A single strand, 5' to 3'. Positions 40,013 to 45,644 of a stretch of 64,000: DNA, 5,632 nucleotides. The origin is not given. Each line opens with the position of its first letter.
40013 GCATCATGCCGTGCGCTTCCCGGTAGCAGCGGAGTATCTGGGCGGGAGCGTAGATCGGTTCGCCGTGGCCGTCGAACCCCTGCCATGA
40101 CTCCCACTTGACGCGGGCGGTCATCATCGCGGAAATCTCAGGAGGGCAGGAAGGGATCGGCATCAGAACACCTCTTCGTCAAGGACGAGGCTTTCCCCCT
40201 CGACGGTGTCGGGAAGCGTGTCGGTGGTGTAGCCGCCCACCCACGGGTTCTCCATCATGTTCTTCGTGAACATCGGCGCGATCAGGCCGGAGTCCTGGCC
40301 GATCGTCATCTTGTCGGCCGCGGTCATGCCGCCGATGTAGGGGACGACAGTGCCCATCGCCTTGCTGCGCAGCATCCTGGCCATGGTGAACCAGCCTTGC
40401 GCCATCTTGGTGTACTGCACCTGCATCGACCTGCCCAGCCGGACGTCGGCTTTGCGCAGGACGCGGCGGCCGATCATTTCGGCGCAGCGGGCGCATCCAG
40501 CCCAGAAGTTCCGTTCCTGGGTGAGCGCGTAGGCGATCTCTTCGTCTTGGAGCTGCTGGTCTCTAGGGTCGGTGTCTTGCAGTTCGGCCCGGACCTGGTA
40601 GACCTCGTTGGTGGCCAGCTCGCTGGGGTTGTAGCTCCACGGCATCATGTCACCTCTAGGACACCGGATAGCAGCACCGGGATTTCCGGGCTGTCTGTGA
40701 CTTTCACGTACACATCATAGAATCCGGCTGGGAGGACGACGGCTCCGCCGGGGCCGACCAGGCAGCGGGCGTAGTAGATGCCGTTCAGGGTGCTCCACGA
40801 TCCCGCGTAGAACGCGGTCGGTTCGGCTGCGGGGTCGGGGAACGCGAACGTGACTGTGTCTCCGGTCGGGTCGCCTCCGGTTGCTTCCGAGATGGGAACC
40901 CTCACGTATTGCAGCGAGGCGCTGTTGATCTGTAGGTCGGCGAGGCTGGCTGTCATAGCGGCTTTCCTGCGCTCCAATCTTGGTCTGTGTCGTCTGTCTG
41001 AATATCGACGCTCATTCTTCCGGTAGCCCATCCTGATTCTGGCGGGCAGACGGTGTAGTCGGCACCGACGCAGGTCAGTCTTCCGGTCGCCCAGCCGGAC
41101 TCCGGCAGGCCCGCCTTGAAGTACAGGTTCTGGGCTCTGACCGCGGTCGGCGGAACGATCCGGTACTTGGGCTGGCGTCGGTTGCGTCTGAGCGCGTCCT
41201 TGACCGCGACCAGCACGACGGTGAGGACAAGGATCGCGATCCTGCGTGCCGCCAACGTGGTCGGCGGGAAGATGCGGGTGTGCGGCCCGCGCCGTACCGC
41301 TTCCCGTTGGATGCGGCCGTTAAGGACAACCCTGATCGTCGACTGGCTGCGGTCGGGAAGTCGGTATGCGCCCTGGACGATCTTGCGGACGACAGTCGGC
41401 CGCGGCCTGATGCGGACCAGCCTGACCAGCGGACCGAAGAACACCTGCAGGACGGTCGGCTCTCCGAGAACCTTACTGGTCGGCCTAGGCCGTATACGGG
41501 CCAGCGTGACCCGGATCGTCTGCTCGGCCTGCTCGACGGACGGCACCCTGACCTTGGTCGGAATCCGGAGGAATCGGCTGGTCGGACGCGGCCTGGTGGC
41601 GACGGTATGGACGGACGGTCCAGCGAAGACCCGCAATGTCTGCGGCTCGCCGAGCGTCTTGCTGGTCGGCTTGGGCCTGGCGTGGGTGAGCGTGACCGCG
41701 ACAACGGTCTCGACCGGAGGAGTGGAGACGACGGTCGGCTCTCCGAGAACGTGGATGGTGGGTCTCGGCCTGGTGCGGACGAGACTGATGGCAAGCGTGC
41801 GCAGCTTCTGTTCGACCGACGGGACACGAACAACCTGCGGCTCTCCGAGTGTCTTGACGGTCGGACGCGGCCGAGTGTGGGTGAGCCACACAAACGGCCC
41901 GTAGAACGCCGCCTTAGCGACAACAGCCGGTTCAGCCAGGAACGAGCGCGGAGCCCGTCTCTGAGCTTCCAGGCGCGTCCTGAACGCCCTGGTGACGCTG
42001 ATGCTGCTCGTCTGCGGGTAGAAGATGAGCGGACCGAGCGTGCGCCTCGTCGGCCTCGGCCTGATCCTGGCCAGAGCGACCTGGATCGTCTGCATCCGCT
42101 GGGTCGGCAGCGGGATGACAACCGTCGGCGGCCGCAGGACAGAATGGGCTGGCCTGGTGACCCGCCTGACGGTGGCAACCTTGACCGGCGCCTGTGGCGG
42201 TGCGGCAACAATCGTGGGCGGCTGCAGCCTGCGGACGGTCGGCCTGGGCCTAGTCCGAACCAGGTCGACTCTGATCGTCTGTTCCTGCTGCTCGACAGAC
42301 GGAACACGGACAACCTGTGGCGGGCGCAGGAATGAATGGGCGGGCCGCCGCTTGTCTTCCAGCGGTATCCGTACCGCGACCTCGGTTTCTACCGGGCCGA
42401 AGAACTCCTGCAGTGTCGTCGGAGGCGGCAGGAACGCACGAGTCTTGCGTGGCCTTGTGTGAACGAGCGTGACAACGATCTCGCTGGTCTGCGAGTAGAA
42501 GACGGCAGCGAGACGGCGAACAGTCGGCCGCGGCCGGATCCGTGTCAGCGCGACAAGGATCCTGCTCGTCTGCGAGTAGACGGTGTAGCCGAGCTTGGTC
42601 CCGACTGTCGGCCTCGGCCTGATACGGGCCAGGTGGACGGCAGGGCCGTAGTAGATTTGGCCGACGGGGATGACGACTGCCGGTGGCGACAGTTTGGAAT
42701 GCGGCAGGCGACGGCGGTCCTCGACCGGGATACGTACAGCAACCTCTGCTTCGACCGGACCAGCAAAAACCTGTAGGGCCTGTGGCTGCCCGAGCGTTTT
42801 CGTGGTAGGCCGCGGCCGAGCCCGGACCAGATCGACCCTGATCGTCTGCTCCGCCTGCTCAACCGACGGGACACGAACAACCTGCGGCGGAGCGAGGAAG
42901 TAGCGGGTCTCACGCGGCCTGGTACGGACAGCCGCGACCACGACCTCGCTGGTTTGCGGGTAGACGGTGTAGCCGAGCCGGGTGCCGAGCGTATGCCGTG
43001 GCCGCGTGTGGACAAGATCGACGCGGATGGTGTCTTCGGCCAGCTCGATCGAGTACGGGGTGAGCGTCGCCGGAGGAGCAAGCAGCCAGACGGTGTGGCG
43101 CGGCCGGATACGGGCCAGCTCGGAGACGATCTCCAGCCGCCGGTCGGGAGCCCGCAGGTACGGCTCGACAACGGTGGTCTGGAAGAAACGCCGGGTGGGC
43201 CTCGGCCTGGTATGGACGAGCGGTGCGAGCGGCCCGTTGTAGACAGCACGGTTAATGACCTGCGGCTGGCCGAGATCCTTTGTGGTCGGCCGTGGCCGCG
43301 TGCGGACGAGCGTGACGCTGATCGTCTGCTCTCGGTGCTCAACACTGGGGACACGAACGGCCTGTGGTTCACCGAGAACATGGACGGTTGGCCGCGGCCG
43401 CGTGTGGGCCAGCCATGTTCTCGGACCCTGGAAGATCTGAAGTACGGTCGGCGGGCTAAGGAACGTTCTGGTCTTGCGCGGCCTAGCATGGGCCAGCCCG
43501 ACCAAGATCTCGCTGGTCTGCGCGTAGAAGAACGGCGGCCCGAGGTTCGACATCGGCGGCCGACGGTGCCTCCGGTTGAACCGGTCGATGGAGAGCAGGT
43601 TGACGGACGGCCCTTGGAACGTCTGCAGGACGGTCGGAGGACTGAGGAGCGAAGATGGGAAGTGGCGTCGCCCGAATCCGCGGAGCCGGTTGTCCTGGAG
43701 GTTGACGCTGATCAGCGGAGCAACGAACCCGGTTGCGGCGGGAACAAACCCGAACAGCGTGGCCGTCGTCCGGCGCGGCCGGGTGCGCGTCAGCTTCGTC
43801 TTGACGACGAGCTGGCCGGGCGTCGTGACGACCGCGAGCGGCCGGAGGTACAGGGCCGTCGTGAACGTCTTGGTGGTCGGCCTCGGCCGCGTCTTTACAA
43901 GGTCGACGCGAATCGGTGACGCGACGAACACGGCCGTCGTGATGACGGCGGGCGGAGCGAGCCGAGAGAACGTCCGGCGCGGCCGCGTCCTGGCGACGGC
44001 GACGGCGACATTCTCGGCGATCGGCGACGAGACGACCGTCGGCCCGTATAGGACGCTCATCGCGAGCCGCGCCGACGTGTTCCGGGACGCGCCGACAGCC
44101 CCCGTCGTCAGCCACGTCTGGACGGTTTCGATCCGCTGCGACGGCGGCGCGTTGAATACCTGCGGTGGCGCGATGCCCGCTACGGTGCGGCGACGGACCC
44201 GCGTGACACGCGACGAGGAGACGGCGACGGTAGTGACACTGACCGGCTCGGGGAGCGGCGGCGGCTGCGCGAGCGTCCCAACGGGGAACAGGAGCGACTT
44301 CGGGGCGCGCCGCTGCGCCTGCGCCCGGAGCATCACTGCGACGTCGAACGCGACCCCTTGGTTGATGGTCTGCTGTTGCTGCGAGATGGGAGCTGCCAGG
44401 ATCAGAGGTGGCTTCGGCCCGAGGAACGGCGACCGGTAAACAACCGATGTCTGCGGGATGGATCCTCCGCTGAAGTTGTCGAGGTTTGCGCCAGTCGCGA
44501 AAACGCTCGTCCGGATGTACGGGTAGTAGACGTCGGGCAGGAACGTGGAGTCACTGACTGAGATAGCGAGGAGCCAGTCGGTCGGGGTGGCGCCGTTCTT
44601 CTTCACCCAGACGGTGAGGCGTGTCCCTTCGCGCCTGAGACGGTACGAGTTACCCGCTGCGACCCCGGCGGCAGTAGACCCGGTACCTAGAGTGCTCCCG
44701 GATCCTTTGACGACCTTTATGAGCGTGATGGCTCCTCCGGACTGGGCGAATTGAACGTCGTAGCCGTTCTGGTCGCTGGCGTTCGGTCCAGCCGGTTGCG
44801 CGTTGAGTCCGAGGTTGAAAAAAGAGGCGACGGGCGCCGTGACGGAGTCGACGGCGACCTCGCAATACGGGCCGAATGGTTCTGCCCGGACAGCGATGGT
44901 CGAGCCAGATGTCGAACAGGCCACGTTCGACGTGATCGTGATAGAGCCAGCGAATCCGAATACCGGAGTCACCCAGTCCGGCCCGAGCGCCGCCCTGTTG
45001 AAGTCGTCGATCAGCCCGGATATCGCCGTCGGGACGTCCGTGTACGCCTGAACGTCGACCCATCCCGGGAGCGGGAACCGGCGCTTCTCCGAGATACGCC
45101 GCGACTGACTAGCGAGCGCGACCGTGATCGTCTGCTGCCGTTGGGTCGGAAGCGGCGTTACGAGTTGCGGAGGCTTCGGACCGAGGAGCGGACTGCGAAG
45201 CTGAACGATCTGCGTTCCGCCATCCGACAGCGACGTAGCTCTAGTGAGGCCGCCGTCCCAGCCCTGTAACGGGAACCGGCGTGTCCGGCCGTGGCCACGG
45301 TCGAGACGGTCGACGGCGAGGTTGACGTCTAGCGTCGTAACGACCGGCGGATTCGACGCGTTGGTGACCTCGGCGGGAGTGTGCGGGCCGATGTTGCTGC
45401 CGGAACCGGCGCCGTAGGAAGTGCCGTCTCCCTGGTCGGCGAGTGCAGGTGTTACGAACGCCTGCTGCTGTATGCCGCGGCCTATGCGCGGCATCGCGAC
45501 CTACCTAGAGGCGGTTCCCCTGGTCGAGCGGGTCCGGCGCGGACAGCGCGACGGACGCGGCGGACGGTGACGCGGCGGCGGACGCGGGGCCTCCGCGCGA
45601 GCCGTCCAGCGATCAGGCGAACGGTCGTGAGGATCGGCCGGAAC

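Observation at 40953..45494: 1513-aa protein with ~22 tandem Arg/Pro-rich repeats ending in (T/I)RPR(P/K)T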

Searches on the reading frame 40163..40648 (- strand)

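Call 12: search_protein_families(library=phrogs, proteins=[window:40163-40648:-], max_evalue=0.01)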
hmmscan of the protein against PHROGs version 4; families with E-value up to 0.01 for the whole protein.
window:40163-40648:- (161 aa): 1 family
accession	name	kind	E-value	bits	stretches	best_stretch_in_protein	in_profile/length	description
phrog_1732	-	unknown function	6.3e-12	47.2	1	2-144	1-145/152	-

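Call 21: search_protein_families(library=pfam, proteins=[window:40163-40648:-], max_evalue=0.1)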
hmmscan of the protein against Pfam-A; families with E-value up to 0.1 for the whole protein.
window:40163-40648:- (161 aa): 0 families

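Call 103: search_protein_families(library=ncbifam, proteins=[window:40163-40648:-], max_evalue=0.1)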
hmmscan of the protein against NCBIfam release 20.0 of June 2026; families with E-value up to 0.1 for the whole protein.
window:40163-40648:- (161 aa): 0 families

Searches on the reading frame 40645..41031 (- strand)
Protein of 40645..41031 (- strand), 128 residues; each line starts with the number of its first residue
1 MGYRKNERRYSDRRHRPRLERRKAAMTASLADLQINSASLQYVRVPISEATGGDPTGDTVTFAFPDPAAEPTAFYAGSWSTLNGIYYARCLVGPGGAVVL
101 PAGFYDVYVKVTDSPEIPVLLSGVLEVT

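Call 12: search_protein_families(library=phrogs, proteins=[window:40645-41031:-], max_evalue=0.01)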
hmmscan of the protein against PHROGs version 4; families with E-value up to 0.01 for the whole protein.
window:40645-41031:- (128 aa): 0 families

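Call 21: search_protein_families(library=pfam, proteins=[window:40645-40956:-], max_evalue=0.1)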
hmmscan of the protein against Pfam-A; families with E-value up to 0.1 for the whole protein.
window:40645-40956:- (103 aa): 0 families

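Call 103: search_protein_families(library=ncbifam, proteins=[window:40645-40956:-], max_evalue=0.1)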
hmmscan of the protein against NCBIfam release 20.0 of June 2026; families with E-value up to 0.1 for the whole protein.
window:40645-40956:- (103 aa): 0 families

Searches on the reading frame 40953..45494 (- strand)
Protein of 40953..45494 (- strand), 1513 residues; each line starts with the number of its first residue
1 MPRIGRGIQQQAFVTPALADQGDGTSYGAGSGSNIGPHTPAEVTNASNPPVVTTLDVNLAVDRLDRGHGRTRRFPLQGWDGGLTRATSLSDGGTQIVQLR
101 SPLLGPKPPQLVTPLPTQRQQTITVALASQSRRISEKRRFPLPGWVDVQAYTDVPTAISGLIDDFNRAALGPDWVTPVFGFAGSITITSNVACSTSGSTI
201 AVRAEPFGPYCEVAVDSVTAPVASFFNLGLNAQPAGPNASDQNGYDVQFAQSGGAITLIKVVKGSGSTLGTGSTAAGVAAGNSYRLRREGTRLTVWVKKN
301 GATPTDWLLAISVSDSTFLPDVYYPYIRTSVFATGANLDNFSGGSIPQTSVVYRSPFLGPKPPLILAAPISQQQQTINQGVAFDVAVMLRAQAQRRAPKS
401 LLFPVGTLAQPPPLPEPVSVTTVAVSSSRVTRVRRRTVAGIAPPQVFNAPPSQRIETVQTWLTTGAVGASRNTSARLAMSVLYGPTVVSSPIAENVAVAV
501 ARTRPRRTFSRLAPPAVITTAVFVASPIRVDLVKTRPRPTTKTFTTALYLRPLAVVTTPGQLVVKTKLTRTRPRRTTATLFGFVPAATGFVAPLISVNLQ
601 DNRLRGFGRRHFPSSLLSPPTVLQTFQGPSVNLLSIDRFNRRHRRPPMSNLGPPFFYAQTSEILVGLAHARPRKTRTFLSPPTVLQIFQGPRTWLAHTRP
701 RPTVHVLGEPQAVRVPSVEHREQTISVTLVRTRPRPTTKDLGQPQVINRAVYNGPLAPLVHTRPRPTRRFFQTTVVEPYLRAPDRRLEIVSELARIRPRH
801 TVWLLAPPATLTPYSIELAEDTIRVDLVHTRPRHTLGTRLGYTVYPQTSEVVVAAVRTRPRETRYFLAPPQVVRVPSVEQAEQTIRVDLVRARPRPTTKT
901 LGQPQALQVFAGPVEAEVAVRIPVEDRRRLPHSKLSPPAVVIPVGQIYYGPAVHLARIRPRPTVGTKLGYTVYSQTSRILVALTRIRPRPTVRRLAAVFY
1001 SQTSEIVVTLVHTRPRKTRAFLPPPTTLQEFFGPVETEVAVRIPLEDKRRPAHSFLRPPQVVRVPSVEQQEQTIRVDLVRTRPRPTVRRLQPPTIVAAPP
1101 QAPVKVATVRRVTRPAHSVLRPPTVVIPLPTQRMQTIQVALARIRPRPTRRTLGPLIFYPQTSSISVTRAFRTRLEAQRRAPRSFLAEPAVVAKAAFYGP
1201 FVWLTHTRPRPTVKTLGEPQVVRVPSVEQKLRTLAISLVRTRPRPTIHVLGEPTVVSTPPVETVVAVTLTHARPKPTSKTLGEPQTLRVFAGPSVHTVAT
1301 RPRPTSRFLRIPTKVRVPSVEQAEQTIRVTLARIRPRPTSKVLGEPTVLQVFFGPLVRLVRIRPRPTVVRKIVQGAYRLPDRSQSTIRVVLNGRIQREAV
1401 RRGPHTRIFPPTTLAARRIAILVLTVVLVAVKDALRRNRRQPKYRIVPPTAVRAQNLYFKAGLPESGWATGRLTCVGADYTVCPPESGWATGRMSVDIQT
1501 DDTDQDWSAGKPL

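Call 7: search_protein_families(library=pfam, proteins=[window:40953-45494:-], max_evalue=1)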
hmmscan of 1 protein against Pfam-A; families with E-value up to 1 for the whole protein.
window:40953-45494:- (1513 aa): 1 family
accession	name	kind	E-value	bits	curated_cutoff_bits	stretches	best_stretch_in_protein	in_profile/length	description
PF24163.2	HCP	-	0.19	12.3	27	0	845-889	40-83/169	Head completion protein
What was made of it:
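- There is no AT-hook core (RGRP) and no DNA-binding Pfam hit (call 7).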

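Call 8: search_protein_families(library=phrogs, proteins=[window:40953-45494:-], max_evalue=1)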
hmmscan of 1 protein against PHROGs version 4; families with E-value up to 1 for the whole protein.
window:40953-45494:- (1513 aa): 1 family
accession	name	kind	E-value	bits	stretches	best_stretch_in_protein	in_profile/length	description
phrog_2804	-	head and packaging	0.017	15.7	1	161-307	42-195/239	virion structural protein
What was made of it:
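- A weak hit to a 'virion structural protein' PHROG (call 8).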

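Call 11: search_dna_similar(query=window:40953-45494:-, collection=phages, mode=protein, max_rows=30)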
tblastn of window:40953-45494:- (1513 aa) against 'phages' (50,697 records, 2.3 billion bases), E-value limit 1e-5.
No match.
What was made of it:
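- Closest known: Neck passage structure. Different: There is no sequence similarity (calls 7, 8, 11).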

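Call 14: find_homologous_proteins(query=window:40953-45494:-, max_evalue=0.001)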
Query window:40953-45494:- (1513 aa): 4 proteins with E <= 0.001 among 8000 candidates.
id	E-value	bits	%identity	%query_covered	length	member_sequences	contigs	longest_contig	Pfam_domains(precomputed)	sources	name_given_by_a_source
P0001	8.8e-178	612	33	58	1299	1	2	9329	-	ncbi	-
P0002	4.6e-167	576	33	61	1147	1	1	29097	-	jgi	jgi:hypothetical protein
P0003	5.8e-158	546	33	89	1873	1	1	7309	-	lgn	-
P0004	5.7e-134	466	35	63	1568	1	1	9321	PF13385.14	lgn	-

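Call 17: find_encoding_contigs(protein=P0002, flank=10000, max_places=3)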
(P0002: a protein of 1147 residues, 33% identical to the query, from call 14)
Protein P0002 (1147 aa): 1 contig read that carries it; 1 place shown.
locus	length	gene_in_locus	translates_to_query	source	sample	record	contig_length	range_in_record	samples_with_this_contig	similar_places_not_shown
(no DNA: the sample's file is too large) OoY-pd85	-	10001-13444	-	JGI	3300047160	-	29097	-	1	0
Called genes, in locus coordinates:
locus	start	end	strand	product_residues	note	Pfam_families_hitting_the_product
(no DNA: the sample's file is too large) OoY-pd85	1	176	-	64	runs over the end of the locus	-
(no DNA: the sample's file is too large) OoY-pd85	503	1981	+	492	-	-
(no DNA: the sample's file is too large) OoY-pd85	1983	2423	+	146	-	-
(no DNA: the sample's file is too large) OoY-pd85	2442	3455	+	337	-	-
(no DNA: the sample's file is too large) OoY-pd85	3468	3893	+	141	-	-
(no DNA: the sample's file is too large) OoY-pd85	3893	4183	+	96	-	-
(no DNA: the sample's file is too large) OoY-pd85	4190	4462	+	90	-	-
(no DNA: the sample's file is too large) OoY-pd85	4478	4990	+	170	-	-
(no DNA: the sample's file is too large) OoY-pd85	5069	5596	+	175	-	-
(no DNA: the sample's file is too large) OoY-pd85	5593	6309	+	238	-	-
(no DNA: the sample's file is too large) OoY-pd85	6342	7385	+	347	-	-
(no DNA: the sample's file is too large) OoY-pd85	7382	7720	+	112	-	-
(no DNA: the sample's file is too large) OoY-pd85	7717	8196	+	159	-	PF08241:Methyltransf_11 (faint), PF13649:Methyltransf_25 (weak)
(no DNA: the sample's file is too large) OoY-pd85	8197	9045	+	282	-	-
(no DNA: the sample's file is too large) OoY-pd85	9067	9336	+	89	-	-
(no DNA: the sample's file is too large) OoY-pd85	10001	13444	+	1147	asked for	-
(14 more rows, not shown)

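Call 18: find_encoding_contigs(protein=P0001, flank=10000, max_places=3)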
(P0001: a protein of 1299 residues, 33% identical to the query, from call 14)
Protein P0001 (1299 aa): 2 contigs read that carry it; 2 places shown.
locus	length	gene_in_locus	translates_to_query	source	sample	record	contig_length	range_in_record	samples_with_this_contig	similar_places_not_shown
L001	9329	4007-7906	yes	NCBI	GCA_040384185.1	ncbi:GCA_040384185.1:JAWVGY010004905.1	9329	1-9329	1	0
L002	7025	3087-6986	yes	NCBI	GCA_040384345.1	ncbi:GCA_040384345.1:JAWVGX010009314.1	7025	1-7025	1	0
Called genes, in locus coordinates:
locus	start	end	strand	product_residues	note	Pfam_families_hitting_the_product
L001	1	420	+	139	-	?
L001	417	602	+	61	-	-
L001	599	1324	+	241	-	PF13641:Glyco_tranf_2_3, PF00535:Glycos_transf_2 (weak)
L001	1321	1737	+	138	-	-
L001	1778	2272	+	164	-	PF13847:Methyltransf_31 (weak), PF08241:Methyltransf_11 (weak), PF13649:Methyltransf_25 (weak)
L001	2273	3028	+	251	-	-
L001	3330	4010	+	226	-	-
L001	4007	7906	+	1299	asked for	-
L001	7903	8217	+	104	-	-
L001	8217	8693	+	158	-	-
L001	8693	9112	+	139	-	-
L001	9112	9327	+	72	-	?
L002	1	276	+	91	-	?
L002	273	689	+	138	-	-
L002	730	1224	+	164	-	PF13847:Methyltransf_31 (weak), PF08241:Methyltransf_11 (weak), PF13649:Methyltransf_25 (weak)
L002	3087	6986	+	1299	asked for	-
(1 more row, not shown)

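Call 21: search_protein_families(library=pfam, proteins=[P0001, P0002, P0003, P0004], max_evalue=0.1)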
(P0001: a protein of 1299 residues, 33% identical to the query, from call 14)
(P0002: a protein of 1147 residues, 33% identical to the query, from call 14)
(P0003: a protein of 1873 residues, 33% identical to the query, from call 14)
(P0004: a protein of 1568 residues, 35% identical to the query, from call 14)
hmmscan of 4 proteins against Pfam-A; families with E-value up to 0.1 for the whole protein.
P0001 (1299 aa): 1 family
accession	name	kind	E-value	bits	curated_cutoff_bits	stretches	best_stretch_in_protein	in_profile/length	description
PF24163.2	HCP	-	0.0059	17.2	27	0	749-791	42-84/169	Head completion protein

P0002 (1147 aa): 0 families

P0003 (1873 aa): 0 families

P0004 (1568 aa): 3 families
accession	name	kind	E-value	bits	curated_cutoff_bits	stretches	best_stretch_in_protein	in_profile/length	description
PF13385.13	Laminin_G_3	-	4.3e-09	37.1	27.6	1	506-649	4-147/151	Concanavalin A-like lectin/glucanases superfamily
PF02210.31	Laminin_G_2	-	0.00067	20.6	22.9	1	543-614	15-82/126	Laminin G domain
PF00054.30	Laminin_G_1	-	0.018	15.7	24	1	538-611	10-81/131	Laminin G domain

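Call 24: find_related_loci(query=window:40953-45494:-, collection=viral_contigs, flank=10000)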
Query window:40953-45494:- (1513 aa) in viral_contigs; peptide patterns used: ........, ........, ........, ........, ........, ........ (x = any residue, [..] = any of these).
13 stretches matched a pattern, but none encodes a relative of the query by tblastn (E <= 1e-3).

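Call 25: find_encoding_contigs(protein=P0003, flank=10000, max_places=3)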
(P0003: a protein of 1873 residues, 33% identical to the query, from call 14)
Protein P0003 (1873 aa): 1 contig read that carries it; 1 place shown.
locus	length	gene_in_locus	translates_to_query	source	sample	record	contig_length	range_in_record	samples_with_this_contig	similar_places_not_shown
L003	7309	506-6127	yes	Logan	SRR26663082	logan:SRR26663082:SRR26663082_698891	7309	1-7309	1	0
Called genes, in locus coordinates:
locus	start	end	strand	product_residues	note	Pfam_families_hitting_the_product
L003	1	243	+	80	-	?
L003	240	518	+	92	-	-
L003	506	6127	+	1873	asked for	-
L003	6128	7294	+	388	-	-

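Call 26: find_encoding_contigs(protein=P0004, flank=10000, max_places=3)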
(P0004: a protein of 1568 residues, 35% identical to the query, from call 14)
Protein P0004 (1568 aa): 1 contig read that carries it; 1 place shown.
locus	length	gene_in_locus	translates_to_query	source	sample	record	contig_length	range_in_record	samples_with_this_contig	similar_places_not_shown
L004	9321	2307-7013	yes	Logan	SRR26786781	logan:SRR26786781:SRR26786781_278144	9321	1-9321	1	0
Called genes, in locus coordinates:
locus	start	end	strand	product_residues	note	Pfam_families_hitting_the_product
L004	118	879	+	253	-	-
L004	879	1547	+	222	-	-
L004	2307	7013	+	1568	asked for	PF13385:Laminin_G_3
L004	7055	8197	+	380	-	-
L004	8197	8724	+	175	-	-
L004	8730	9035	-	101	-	-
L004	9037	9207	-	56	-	-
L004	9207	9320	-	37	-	?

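Call 48: find_encoding_contigs(protein=window:40953-45494:-, flank=1000, max_places=4)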
Protein window:40953-45494:- (1513 aa): 2 contigs read that carry it; 1 place shown.
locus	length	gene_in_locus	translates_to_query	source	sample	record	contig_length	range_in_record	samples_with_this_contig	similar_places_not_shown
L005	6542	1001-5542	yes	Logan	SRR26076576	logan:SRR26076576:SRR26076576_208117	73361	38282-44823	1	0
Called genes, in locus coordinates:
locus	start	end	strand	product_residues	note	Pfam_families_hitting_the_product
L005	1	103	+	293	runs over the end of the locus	-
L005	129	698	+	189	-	-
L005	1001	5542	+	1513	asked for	-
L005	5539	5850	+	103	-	-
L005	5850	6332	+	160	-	-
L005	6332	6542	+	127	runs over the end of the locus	-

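Call 103: search_protein_families(library=ncbifam, proteins=[window:40953-45494:-], max_evalue=0.1)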
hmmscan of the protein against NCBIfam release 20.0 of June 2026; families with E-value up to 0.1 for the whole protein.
window:40953-45494:- (1513 aa): 0 families
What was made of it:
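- On Phage tail or neck fibre (trimeric shaft): No family hit (calls 7, 8, 103).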

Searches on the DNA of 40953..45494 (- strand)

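Call 10: search_dna_similar(query=window:40953-45494:-, collection=phages, mode=near, max_rows=20)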
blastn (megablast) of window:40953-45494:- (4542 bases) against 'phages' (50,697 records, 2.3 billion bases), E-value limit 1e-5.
No match.

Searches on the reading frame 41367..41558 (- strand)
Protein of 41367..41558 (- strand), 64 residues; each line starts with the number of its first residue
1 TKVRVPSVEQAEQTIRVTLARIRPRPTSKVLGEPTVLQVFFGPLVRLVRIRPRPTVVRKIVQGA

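Call 70: find_related_loci(query=A3, collection=genome_contigs, flank=10000)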
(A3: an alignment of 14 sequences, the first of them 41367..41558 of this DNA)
Query A3 (64 aa) in genome_contigs; peptide patterns used: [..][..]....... (x = any residue, [..] = any of these).
27 stretches matched a pattern, but none encodes a relative of the query by tblastn (E <= 1e-3).
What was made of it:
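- Tried and rejected: Scans by peptide pattern found no relative in the GTDB species genomes, so no prophage and no host assignment (call 70).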

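Call 71: find_related_loci(query=A3, collection=viral_contigs, flank=10000)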
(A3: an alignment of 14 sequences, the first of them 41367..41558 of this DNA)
Query A3 (64 aa) in viral_contigs; peptide patterns used: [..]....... (x = any residue, [..] = any of these).
6 stretches matched a pattern; 2 encode a relative of the query (tblastn E <= 1e-3); 1 distinct loci.
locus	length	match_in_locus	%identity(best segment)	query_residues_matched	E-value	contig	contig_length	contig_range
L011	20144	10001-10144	69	1-48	2e-15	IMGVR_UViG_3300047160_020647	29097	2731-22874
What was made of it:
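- Tried and rejected: IMG/VR gave one contig (calls 24, 71).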

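Call 96: find_related_loci(query=A3, collection=metagenome_contigs, flank=10000)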
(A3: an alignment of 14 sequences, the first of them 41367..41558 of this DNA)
Query A3 (64 aa) in metagenome_contigs; peptide patterns used: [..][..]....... (x = any residue, [..] = any of these).
80 stretches matched a pattern; 2 encode a relative of the query (tblastn E <= 1e-3); 2 distinct loci.
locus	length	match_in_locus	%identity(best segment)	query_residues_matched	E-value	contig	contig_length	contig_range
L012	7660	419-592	64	1-58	3e-19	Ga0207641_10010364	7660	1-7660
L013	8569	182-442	55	3-56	2e-10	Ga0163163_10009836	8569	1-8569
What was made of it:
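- Tried and rejected: JGI metagenomes gave two truncated loci (call 96).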
